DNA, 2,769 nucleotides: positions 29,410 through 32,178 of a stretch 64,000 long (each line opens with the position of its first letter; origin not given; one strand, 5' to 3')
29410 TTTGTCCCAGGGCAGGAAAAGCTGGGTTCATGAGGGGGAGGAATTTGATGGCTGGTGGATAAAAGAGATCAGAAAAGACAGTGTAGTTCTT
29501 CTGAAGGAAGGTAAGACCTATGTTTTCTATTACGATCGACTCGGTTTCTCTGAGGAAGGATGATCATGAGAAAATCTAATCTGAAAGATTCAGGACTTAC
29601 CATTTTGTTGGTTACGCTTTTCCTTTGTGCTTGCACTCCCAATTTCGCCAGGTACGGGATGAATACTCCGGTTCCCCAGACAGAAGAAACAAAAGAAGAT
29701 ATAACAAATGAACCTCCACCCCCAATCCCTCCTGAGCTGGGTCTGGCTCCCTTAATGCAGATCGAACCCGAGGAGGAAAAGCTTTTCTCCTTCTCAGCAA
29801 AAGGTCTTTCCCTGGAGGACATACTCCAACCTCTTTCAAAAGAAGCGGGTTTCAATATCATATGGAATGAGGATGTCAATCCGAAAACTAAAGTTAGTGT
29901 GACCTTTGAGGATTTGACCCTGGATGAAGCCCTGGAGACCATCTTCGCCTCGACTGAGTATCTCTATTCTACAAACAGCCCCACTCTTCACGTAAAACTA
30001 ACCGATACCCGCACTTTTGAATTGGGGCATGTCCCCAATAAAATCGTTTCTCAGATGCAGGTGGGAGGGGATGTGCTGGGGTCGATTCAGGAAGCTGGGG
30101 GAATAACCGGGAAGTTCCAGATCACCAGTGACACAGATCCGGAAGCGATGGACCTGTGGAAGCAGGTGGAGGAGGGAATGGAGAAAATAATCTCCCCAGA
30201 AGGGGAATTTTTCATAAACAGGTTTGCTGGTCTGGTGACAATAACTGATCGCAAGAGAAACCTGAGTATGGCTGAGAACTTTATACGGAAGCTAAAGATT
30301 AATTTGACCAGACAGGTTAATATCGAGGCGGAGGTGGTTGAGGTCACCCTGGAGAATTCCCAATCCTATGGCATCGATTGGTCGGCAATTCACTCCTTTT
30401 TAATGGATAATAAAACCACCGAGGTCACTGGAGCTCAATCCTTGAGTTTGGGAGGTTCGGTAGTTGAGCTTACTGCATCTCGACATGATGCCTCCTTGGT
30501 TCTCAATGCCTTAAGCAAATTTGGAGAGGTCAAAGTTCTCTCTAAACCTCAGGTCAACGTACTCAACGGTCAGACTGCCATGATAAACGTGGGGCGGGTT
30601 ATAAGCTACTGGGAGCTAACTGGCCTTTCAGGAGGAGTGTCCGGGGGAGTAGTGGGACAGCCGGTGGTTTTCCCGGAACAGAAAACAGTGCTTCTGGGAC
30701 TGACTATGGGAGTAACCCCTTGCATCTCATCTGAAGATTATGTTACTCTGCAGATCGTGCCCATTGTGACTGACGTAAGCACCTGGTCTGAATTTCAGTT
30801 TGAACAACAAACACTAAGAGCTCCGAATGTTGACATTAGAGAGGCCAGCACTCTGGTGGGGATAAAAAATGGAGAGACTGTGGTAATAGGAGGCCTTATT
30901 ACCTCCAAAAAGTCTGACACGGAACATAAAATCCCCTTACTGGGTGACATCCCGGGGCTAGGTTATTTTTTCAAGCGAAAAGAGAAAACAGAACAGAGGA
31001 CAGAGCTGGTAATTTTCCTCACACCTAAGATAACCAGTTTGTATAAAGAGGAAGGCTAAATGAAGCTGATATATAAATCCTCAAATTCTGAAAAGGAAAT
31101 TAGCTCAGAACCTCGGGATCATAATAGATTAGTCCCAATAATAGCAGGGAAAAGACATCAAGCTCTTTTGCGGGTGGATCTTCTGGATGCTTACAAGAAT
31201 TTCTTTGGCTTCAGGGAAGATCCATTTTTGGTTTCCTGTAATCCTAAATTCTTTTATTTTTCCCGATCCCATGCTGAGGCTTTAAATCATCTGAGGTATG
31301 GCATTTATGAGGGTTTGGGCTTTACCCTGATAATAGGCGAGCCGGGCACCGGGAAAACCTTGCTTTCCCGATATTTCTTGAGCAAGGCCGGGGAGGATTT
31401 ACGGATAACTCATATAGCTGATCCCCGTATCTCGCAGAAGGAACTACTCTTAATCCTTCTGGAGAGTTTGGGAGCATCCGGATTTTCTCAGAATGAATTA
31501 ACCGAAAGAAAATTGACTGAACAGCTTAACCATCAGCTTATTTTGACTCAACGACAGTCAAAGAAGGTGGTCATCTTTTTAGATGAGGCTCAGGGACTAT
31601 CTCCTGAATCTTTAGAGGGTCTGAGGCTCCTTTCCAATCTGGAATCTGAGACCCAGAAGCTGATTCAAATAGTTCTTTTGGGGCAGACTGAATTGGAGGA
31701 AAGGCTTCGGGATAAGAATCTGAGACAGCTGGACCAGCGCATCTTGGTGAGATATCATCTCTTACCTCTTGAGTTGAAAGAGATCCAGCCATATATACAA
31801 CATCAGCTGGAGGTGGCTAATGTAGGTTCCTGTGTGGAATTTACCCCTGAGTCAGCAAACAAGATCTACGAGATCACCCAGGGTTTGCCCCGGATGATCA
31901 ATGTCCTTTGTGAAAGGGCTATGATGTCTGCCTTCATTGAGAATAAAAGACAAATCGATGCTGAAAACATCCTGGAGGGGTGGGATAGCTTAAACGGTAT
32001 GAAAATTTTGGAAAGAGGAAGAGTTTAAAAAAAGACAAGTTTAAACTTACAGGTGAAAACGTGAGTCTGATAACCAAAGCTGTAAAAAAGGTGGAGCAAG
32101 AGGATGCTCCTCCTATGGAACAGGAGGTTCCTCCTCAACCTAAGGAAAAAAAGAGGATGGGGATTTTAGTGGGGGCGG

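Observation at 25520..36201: Complete MSHA-type type IV pilus cluster with pilins placed upstream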

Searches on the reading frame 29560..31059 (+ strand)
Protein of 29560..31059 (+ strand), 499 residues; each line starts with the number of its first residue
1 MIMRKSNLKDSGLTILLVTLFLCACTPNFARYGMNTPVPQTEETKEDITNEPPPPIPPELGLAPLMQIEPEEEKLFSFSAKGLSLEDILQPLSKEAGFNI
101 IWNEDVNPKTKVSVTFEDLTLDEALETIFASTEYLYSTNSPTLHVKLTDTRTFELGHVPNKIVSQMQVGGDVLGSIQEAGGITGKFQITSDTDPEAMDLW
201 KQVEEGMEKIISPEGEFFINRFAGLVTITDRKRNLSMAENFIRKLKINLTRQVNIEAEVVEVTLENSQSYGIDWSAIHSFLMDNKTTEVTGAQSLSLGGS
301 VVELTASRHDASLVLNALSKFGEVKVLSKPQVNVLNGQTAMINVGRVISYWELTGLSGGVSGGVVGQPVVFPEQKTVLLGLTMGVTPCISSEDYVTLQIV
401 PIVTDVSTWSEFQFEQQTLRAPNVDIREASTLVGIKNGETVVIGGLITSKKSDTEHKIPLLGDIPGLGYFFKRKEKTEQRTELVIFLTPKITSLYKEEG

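Call 4: search_protein_families(library=pfam, proteins=[window:29560-31059:+], max_evalue=0.01)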
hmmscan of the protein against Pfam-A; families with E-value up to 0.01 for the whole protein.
window:29560-31059:+ (499 aa): 4 families
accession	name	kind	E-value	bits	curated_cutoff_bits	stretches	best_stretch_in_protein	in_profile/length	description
PF00263.26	Secretin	-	3.5e-41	141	27.5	1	317-492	1-168/169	Bacterial type II and III secretion system protein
PF07660.19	STN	-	5.5e-06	26.5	28.4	1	99-137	2-41/52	Secretin and TonB N terminus short domain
PF11184.13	DUF2969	-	0.0033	18.2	25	0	159-212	18-66/71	Protein of unknown function (DUF2969)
PF10671.14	TcpQ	-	0.0067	16.9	27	0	76-133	3-58/80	Toxin co-regulated pilus biosynthesis protein Q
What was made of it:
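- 29560..31059 (+): Outer-membrane secretin, MshL-like, with a probable lipoprotein signal (…LFLCAC|TPNF). Pfam Secretin 141 bits plus STN (call 4).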

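Call 5: search_protein_families(library=ncbifam, proteins=[window:29560-31059:+], max_evalue=0.01)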
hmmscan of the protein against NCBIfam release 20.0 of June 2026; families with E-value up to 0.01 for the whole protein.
window:29560-31059:+ (499 aa): 9 families
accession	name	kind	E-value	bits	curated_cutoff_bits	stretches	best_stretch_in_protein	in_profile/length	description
TIGR02519.1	pilus_MshL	equivalog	7.6e-70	235.2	250.2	1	219-491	3-289/290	pilus (MSHA type) biogenesis protein MshL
TIGR02515.1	IV_pilus_PilQ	subfamily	1.9e-49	168.8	284.35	2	301-492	252-427/428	type IV pilus secretin PilQ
TIGR02517.1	type_II_gspD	equivalog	1.9e-48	165.4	351.35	1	234-491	320-589/600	type II secretion system secretin GspD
NF010083.0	PRK13568.1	equivalog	1.7e-31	109.4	554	1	196-492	133-417/419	DNA uptake porin HofQ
TIGR02520.1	pilus_B_mal_scr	equivalog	2.2e-30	105.7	287.65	1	108-489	118-511/513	PilN family type IVB pilus formation outer membrane protein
TIGR02516.1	type_III_yscC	equivalog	4.7e-28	98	238.45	1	226-491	210-460/463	type III secretion system outer membrane ring subunit SctC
NF007851.2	PRK10560.1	exception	9.8e-27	93.8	598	1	205-493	134-410/412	DNA uptake porin HofQ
NF042912.1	Amuc_1098_fam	equivalog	5.1e-22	77.7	750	2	413-491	717-795/805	Amuc_1098 family type IV pilus outer membrane protein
NF011873.0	PRK15346.1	equivalog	7.4e-19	67.8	524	1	226-479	247-481/499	EscC/YscC/HrcC family type III secretion system outer membrane ring protein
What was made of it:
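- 29560..31059 (+): The best NCBIfam secretin model is MshL TIGR02519 at 235.2 bits (cut-off 250.2), against PilQ 169 and GspD 165 (call 5).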

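Call 34: search_dna_similar(query=window:29560-31059:+, collection=plasmids, mode=protein, max_rows=40)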
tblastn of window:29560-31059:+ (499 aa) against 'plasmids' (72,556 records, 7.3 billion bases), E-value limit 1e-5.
Records with a match: 3103; places in all: 3289; records where one place covers at least 80% of the query: 1464.
Best place of each record, by identity: <60% 3103.
By first word of the organism name: Escherichia 1668; Salmonella 405; Pseudomonas 162; Ralstonia 137; Shigella 110; Sinorhizobium 87; Rhizobium 65; Klebsiella 56; Enterobacter 37; Pseudosulfitobacter 30; and 115 more.
By predicted mobility (MOB-suite, as given by PLSDB): conjugative 2008; non-mobilizable 804; mobilizable 291.
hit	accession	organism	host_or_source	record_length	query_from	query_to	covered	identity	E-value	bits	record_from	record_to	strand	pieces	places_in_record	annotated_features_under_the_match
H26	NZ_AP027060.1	Haliovirga abyssi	-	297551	77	491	83%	27.9%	5e-21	104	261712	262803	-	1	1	secretin and TonB N-terminal domain-containing protein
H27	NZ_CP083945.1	Aeromonas hydrophila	single cell,American Alligator's water ...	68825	76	490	83%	25.5%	1e-15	87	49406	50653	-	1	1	hypothetical protein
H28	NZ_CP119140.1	Neisseria gonorrhoeae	Homo sapiens,whole organism,blood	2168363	66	491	85%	24.7%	1e-15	88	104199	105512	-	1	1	none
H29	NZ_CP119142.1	Neisseria gonorrhoeae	Homo sapiens,whole organism,synovial ...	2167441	66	491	85%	24.7%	2e-15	87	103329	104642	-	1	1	none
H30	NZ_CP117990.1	Vibrio campbellii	Penaeus vannamei,Whole organism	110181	85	490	81%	25.1%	3e-9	67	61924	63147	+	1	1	type II and III secretion system protein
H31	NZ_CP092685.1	Vibrio campbellii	Hippocampus kuda,Pure isolate,aquarium ...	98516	85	490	81%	25.1%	2e-7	62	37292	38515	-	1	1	hypothetical protein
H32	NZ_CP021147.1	Vibrio campbellii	Penaeus vannamei,Single cell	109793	85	490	81%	25.1%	2e-7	62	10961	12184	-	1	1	hypothetical protein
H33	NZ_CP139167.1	Robbsia andropogonis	Areca catechu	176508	70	491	85%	24.1%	1e-18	97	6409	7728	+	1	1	hypothetical protein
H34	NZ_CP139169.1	Robbsia andropogonis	Areca catechu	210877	70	491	85%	24.1%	1e-18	97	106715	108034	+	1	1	hypothetical protein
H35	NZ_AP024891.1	Vibrio pectenicida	-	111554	83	490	82%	24.9%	7e-9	66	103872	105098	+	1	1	type II and III secretion system protein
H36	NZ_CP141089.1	Escherichia coli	Homo sapiens,Infected Human Urine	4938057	88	493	81%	24.9%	6e-18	95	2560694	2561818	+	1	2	none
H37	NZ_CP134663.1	Escherichia coli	Larus michahellis,bacteria,cloaca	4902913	88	493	81%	24.9%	1e-17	94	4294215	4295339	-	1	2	none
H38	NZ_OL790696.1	Escherichia coli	-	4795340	88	493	81%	24.9%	2e-17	94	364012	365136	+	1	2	none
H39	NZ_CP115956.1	Ralstonia pseudosolanacearum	Solanum tuberosum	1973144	81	491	82%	24.4%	4e-13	80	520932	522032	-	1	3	none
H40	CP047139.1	Ralstonia solanacearum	Potato,Single cell,tuber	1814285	81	491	82%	24.4%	5e-13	80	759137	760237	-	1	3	general secretion pathway protein GspD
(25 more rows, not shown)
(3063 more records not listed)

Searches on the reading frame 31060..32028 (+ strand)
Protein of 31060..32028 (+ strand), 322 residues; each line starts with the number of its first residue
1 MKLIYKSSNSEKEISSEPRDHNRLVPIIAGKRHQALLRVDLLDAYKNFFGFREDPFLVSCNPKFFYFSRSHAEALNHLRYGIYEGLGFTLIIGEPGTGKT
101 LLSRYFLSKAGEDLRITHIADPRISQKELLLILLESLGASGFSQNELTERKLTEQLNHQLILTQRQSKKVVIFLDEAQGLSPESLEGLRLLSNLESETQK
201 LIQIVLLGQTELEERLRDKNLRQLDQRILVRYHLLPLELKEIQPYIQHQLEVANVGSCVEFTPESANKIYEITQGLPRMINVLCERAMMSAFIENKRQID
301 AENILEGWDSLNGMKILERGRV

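Call 4: search_protein_families(library=pfam, proteins=[window:31060-32028:+], max_evalue=0.01)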
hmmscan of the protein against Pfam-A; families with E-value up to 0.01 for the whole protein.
window:31060-32028:+ (322 aa): 11 families
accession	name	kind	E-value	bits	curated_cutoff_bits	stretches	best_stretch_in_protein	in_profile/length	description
PF13401.12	AAA_22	-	3.6e-22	79.5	27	1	87-216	6-130/130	AAA domain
PF13191.12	AAA_16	-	1.9e-10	41.9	32.6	1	75-197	12-161/167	AAA ATPase domain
PF00004.35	AAA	-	5e-08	33.9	21.2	1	90-231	2-130/131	ATPase family associated with various cellular activities (AAA)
PF14532.12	Sigma54_activ_2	-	1.9e-05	25.3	25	1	90-189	25-90/138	Sigma-54 interaction domain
PF07728.20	AAA_5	-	0.00045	20.7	22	1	90-198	3-97/139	AAA domain (dynein-related subfamily)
PF06745.19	ATPase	-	0.0011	18.8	26.6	1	81-109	15-42/231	KaiC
PF13173.12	AAA_14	-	0.0018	18.7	27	1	90-242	6-128/129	AAA domain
PF20720.3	nSTAND3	-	0.0024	18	27.2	1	86-122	17-54/155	Novel STAND NTPase 3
PF09848.15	SLFN-g3_helicase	-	0.0044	16.8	24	0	90-182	5-93/354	Schlafen group 3, DNA/RNA helicase domain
PF24883.2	NPHP3_N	-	0.0058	17.3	24.8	0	90-108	26-44/164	Nephrocystin 3, N-terminal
PF01637.24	ATPase_2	-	0.0072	16.6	33.2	0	88-208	22-155/225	ATPase domain predominantly from Archaea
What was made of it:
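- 31060..32028 (+): ExeA/GspA-family AAA+ ATPase without the peptidoglycan-binding domain (MshM-like). AAA_22 79.5 bits (call 4).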

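Call 5: search_protein_families(library=ncbifam, proteins=[window:31060-32028:+], max_evalue=0.01)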
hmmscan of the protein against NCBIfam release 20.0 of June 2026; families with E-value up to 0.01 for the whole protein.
window:31060-32028:+ (322 aa): 5 families
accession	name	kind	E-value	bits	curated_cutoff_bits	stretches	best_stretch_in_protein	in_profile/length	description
TIGR03015.1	pepcterm_ATPase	hypoth_equivalog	4.6e-71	239.4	324.5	1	45-306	2-261/269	XrtA/PEP-CTERM system-associated ATPase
NF000868.0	PRK00080.1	equivalog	6.9e-05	21.9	282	0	86-137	51-100/330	Holliday junction branch migration DNA helicase RuvB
NF047389.1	ATPase_Sll1717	subfamily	0.00044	19.5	75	0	89-190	32-137/454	P-loop ATPase, Sll1717 family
TIGR02928.1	TIGR02928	subfamily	0.00091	18.2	181.3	1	90-219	44-185/366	orc1/cdc6 family replication initiation protein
TIGR00635.1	ruvB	equivalog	0.00099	18.2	299.05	0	85-137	29-79/305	Holliday junction branch migration DNA helicase RuvB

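Call 28: search_dna_similar(query=window:31060-32028:+, collection=plasmids, mode=protein, max_rows=25)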
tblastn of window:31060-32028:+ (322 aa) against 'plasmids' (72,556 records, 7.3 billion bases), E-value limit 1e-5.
Records with a match: 109; places in all: 133; records where one place covers at least 80% of the query: 71.
Best place of each record, by identity: <60% 109.
By first word of the organism name: Cupriavidus 18; Streptomyces 15; Rhodococcus 11; Mycobacterium 6; Nitratidesulfovibrio 4; Thioclava 4; Roseobacter 4; Geobacillus 4; Rhodovulum 3; Clostridium 3; and 32 more.
By predicted mobility (MOB-suite, as given by PLSDB): non-mobilizable 65; mobilizable 28; conjugative 16.
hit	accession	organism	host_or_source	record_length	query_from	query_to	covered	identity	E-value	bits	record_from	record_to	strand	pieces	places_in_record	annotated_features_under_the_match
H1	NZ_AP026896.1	Aeromonas caviae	Microbe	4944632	45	315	84%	39.6%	2e-55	201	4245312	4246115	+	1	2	none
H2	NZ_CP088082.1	Ideonella dechloratans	Cell culture,Activated sludge, ...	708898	45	307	82%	39.2%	7e-48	179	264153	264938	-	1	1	AAA family ATPase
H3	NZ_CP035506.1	Haematobacter massiliensis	single cell,human skin swab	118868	45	304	81%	37.7%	1e-38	152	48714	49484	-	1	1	AAA family ATPase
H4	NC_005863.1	Nitratidesulfovibrio vulgaris str. Hildenborough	-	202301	45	312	83%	35.4%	2e-43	166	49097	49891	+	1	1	XrtA/PEP-CTERM system-associated ATPase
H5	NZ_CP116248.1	Nitratidesulfovibrio vulgaris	swine finishing facility waste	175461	45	312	83%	35.4%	2e-43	166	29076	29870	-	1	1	XrtA/PEP-CTERM system-associated ATPase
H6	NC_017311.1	Nitratidesulfovibrio vulgaris RCH1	-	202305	45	312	83%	35.4%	2e-43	166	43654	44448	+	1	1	XrtA/PEP-CTERM system-associated ATPase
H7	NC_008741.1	Nitratidesulfovibrio vulgaris DP4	-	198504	45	312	83%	35.4%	3e-43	166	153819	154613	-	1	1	XrtA/PEP-CTERM system-associated ATPase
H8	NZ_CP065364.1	Ruegeria sp. SCSIO 43209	Galaxea fascicularis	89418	18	306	90%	32.9%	8e-33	135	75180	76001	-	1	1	AAA family ATPase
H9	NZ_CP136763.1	Palleronia sp. LCG004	cell culture,Intertidal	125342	42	304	82%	36.1%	3e-38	151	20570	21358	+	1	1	AAA family ATPase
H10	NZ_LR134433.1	Legionella adelaidensis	environmental,Cooling tower water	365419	45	300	80%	36.7%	3e-37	148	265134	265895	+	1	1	AAA family ATPase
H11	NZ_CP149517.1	Thioclava sp. GXIMD4215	pure culture,mangrove soil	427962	45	304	81%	35.9%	2e-41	160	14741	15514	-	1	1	AAA family ATPase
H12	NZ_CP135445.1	Thioclava sp. FTW29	-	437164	45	304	81%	35.9%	4e-41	159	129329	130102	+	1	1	AAA family ATPase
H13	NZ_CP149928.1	Thioclava sp. GXIMD4216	pure culture,mangrove soil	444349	45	304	81%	35.9%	4e-41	159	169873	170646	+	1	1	AAA family ATPase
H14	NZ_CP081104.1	Ruegeria conchae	-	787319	42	299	80%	35.7%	1e-41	160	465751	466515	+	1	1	AAA family ATPase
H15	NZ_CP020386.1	Rhodovulum sp. MB263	cell culture,mud flat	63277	45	306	81%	35.0%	3e-38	151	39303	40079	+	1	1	AAA family ATPase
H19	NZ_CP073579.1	Photobacterium sp. GJ3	-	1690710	41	304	82%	34.2%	8e-35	141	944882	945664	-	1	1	record has no annotation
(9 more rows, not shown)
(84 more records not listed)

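Call 30: get_annotated_region(hit=H1, flank=14000)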
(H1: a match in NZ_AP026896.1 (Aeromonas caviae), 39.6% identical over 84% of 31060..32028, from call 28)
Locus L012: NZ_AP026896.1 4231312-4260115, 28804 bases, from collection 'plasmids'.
description: Aeromonas caviae strain KAM479 plasmid pKAM479_3, complete sequence
organism: Aeromonas caviae (NCBI taxid 648)
taxonomy: Bacteria; Pseudomonadota; Gammaproteobacteria; Aeromonadales; Aeromonadaceae; Aeromonas; Aeromonas caviae
host: -; source: Microbe; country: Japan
typing (MOB-suite, as given by PLSDB): non-mobilizable
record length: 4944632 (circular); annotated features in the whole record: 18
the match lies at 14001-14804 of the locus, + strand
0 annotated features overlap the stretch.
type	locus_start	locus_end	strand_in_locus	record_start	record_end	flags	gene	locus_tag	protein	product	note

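Call 38: search_protein_families(library=pfam, proteins=[L012:13926-15641:+, L012:15641-16324:+], max_evalue=0.001)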
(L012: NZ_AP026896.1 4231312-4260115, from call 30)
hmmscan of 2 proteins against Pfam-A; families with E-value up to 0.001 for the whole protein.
L012:13926-15641:+ (571 aa): 10 families
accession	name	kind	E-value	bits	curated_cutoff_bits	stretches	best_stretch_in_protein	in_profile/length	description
PF13401.12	AAA_22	-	1.4e-29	103.5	27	1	66-195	4-130/130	AAA domain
PF21327.3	GspA_C39-like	-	1.9e-14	54.3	27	1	364-460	2-97/97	GspA, peptidase C39-like domain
PF13191.12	AAA_16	-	4.6e-12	47.2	32.6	1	46-180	2-164/167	AAA ATPase domain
PF01471.23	PG_binding_1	-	9e-11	42.2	23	1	477-530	3-56/57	Putative peptidoglycan binding domain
PF00004.35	AAA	-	3.7e-06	27.9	21.2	1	70-207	1-127/131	ATPase family associated with various cellular activities (AAA)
PF13604.12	AAA_30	-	0.00021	21.5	27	1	63-226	14-163/191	AAA domain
PF14532.12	Sigma54_activ_2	-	0.00026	21.7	25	0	70-209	24-130/138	Sigma-54 interaction domain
PF07728.20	AAA_5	-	0.00029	21.3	22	1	70-173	2-93/139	AAA domain (dynein-related subfamily)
PF05621.17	TniB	-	0.00047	20.1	22.4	0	70-208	38-180/189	Bacterial TniB protein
PF13245.12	AAA_19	-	0.00063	20.4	25.1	0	69-187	13-124/134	AAA domain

L012:15641-16324:+ (227 aa): 1 family
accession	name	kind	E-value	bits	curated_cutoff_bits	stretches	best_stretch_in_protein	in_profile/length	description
PF16537.11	T2SSB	-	3e-21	75.3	28.4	1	162-220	1-59/60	Type II secretion system protein B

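Call 62: get_annotated_region(hit=H19, flank=9000)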
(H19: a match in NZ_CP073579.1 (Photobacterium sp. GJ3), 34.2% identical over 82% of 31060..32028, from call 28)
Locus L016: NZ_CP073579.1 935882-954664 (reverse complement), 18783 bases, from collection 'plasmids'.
description: Photobacterium sp. GJ3 plasmid pGJ3-1, complete sequence
organism: Photobacterium sp. GJ3 (NCBI taxid 2829502)
taxonomy: Bacteria; Pseudomonadota; Gammaproteobacteria; Vibrionales; Vibrionaceae; Photobacterium; Photobacterium sp. GJ3
host: -; source: -; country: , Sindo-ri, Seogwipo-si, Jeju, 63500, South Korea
typing (MOB-suite, as given by PLSDB): non-mobilizable
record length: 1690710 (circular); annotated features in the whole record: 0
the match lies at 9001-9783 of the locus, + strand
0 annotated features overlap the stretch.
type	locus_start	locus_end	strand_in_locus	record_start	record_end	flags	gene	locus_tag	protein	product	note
